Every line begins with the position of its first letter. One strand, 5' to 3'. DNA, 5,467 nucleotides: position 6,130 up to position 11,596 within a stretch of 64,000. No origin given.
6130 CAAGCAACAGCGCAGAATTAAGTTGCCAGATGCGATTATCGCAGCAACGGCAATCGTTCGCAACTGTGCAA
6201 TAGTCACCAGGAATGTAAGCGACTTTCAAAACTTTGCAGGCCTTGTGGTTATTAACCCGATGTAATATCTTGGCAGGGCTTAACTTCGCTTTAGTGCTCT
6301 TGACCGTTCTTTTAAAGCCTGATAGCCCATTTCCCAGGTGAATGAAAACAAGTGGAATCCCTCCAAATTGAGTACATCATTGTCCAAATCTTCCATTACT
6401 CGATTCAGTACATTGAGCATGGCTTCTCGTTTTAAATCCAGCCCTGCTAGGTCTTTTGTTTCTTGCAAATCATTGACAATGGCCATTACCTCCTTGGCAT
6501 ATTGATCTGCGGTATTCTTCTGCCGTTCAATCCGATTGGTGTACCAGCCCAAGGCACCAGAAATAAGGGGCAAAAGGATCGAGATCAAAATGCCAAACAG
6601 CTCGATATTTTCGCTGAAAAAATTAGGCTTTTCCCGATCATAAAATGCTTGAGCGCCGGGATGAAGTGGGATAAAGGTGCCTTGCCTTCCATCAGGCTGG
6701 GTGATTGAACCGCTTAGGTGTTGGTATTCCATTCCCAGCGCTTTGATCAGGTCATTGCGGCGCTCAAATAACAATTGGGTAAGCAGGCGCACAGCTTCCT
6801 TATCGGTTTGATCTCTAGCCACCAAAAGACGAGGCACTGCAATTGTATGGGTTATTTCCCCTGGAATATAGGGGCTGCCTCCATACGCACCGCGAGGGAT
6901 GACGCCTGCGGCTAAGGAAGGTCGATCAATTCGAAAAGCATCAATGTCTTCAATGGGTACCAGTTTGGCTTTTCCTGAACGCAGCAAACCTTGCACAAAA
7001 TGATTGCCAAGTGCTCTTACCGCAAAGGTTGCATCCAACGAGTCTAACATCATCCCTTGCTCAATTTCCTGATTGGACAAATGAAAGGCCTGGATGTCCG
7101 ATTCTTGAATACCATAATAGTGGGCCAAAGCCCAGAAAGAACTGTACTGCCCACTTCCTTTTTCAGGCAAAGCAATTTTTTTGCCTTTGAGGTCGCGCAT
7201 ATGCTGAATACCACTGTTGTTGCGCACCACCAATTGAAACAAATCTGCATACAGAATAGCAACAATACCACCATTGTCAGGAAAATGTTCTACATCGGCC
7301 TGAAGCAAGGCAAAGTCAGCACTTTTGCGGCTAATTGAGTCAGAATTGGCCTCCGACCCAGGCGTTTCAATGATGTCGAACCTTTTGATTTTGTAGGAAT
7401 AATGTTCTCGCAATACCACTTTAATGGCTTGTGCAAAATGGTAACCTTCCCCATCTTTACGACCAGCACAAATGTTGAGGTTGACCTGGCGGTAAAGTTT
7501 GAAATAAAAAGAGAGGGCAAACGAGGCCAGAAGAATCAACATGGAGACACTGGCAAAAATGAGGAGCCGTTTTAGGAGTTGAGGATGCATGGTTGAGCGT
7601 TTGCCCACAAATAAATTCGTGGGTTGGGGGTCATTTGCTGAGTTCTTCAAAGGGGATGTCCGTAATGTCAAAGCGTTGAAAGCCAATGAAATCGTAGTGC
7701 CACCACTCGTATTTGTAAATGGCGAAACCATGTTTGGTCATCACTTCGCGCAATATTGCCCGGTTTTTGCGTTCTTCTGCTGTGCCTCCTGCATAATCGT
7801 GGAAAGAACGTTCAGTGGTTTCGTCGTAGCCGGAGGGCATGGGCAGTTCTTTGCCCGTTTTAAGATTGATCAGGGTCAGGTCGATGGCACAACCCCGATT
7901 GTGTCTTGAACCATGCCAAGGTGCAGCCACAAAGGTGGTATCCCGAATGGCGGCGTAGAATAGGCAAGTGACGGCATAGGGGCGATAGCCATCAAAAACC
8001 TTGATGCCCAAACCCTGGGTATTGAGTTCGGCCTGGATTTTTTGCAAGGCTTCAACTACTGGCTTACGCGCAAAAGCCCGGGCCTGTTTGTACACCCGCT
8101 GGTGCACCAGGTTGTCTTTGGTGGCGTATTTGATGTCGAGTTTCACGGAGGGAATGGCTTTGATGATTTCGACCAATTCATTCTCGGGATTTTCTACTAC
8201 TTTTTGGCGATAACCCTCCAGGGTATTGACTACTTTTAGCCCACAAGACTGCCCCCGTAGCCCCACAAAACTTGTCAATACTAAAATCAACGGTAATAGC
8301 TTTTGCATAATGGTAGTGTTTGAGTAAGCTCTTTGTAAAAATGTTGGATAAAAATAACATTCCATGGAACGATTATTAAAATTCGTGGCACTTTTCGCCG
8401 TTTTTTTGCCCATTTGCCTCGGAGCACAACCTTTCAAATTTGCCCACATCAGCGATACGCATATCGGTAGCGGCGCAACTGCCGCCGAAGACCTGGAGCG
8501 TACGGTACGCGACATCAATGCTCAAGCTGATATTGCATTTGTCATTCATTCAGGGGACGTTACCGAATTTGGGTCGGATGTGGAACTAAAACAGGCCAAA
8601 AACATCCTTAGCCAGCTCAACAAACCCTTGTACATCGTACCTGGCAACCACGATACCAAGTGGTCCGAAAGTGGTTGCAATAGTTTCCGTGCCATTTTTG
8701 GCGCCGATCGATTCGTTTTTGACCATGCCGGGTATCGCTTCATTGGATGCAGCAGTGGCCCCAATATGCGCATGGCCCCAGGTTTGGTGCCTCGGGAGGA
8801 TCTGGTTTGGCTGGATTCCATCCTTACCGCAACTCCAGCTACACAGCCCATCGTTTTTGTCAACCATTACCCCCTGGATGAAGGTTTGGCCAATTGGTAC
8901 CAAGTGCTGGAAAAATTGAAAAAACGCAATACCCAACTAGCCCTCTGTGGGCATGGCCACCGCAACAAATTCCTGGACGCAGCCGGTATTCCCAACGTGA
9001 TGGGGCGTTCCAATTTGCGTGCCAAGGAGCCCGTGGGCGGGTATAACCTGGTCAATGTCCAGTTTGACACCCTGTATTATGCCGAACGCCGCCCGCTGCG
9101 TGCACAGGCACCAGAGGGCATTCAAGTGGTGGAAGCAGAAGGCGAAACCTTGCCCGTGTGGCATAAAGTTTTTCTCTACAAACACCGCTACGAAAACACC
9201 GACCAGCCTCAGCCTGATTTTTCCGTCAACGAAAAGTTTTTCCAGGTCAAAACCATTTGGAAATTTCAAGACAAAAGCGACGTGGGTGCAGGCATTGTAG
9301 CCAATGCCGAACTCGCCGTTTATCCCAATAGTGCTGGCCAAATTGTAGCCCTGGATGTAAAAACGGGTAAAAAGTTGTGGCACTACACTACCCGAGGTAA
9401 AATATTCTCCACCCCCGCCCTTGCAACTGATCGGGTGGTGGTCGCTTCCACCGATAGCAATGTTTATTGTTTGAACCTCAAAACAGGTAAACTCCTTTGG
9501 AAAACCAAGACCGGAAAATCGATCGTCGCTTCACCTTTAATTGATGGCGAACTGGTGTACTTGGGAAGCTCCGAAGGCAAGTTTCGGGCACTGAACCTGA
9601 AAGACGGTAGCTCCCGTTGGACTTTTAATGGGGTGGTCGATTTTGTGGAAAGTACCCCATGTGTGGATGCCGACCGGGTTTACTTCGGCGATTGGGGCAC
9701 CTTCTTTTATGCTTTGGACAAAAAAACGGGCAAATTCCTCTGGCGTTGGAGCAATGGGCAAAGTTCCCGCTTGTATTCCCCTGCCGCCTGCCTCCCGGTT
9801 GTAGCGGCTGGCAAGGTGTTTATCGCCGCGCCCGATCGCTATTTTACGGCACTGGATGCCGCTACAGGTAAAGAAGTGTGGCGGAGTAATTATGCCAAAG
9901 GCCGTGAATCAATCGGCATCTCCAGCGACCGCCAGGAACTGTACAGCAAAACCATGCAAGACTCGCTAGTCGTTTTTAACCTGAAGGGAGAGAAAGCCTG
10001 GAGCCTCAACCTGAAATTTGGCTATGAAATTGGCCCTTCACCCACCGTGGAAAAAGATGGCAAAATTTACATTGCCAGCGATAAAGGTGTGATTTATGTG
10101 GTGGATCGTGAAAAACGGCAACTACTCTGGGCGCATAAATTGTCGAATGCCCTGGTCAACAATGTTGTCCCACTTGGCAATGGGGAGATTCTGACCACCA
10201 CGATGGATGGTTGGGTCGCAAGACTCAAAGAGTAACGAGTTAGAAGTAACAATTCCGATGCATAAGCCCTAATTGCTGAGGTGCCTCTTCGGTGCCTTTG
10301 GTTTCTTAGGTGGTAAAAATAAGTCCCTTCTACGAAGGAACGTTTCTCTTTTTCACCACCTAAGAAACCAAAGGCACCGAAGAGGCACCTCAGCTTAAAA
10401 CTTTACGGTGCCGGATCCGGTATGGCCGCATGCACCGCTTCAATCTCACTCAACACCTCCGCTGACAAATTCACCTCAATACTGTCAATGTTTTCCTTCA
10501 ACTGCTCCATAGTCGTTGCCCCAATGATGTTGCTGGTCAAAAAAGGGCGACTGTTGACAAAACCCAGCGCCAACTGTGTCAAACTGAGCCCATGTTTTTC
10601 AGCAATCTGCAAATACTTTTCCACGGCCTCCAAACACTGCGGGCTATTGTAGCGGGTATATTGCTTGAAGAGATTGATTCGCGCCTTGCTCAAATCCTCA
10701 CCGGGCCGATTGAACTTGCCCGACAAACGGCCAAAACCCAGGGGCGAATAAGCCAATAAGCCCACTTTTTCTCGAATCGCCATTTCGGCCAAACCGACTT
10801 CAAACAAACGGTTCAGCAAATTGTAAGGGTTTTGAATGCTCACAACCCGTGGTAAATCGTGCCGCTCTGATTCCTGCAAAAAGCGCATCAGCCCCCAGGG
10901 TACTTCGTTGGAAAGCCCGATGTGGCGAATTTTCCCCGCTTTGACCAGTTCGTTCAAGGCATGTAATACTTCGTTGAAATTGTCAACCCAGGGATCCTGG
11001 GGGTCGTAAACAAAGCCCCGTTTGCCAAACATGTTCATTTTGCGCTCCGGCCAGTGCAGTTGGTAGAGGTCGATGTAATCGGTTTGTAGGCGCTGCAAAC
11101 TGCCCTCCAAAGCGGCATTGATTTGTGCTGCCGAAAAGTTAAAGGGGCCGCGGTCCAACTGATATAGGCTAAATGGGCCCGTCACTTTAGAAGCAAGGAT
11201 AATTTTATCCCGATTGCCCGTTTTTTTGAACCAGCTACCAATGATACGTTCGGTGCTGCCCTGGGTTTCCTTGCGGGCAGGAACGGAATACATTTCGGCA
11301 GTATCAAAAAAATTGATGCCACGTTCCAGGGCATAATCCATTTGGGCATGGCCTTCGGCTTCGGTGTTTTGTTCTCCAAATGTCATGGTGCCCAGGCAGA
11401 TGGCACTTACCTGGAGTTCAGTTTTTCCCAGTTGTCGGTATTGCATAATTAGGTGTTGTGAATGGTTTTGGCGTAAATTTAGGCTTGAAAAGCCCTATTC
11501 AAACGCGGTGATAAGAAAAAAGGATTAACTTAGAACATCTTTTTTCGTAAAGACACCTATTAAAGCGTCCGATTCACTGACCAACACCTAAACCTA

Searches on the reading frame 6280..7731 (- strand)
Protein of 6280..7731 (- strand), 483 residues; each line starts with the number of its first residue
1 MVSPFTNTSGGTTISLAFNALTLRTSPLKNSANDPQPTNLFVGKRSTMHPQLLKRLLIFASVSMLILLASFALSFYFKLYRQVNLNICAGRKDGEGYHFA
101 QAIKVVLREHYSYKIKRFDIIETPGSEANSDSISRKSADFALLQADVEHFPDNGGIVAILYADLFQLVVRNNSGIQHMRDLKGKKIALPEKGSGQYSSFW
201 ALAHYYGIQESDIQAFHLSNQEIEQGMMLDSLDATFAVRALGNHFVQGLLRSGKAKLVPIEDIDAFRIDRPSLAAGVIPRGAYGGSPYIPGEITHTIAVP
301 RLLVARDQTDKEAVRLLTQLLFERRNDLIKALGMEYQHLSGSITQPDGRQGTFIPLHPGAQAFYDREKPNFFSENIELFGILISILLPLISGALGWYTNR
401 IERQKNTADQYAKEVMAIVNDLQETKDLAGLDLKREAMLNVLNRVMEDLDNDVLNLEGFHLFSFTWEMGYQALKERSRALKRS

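Call 52: search_protein_families(library=pfam, proteins=[window:6280-7731:-], max_evalue=0.00001)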
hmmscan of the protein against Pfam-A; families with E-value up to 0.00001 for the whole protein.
window:6280-7731:- (483 aa): 2 families
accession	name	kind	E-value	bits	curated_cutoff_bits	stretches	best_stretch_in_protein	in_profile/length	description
PF16868.10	NMT1_3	-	3.3e-34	119.2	27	1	89-365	3-286/289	NMT1-like family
PF09084.16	NMT1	-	2.7e-08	34.4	20.5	1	156-269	66-177/216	NMT1/THI5 like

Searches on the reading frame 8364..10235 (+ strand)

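Call 52: search_protein_families(library=pfam, proteins=[window:8364-10235:+], max_evalue=0.00001)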
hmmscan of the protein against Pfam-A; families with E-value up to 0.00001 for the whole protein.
window:8364-10235:+ (623 aa): 7 families
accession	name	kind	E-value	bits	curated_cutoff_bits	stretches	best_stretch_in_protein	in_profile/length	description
PF13570.13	Beta-prop_ACSF4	-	3.7e-46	158.5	133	2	356-605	20-265/329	Beta-alanine-activating enzyme, beta-propeller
PF13360.13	PQQ_2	-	8.2e-40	137.3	27.6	2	296-419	14-142/233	Outer membrane protein assembly factor BamB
PF00149.33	Metallophos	-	3.5e-19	70.4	21.5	1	24-200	1-190/191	Calcineurin-like phosphoesterase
PF01011.28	PQQ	-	2.6e-14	53.3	26.7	0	460-513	31-88/595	Glucose/ethanol/alcohol dehydrogenase, beta-propeller domain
PF12850.12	Metallophos_2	-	2.7e-09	37.7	27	1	25-203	2-121/154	Calcineurin-like phosphoesterase superfamily domain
PF25293.1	Beta-prop_EMC1_N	-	7.6e-07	29.5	34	0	354-420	30-100/219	EMC1 N-terminal beta-propeller domain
PF25292.1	Beta-prop_CGLA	-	1.4e-06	28.5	26.8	0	355-385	44-73/316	Lambda-carrageenase beta-propeller domain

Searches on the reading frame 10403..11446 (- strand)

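Call 52: search_protein_families(library=pfam, proteins=[window:10403-11446:-], max_evalue=0.00001)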
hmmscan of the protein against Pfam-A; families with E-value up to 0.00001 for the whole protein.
window:10403-11446:- (347 aa): 1 family
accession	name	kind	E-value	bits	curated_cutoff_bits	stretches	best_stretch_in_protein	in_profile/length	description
PF00248.27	Aldo_ket_red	-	3.5e-69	233.5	24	1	16-338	2-289/291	Aldo/keto reductase family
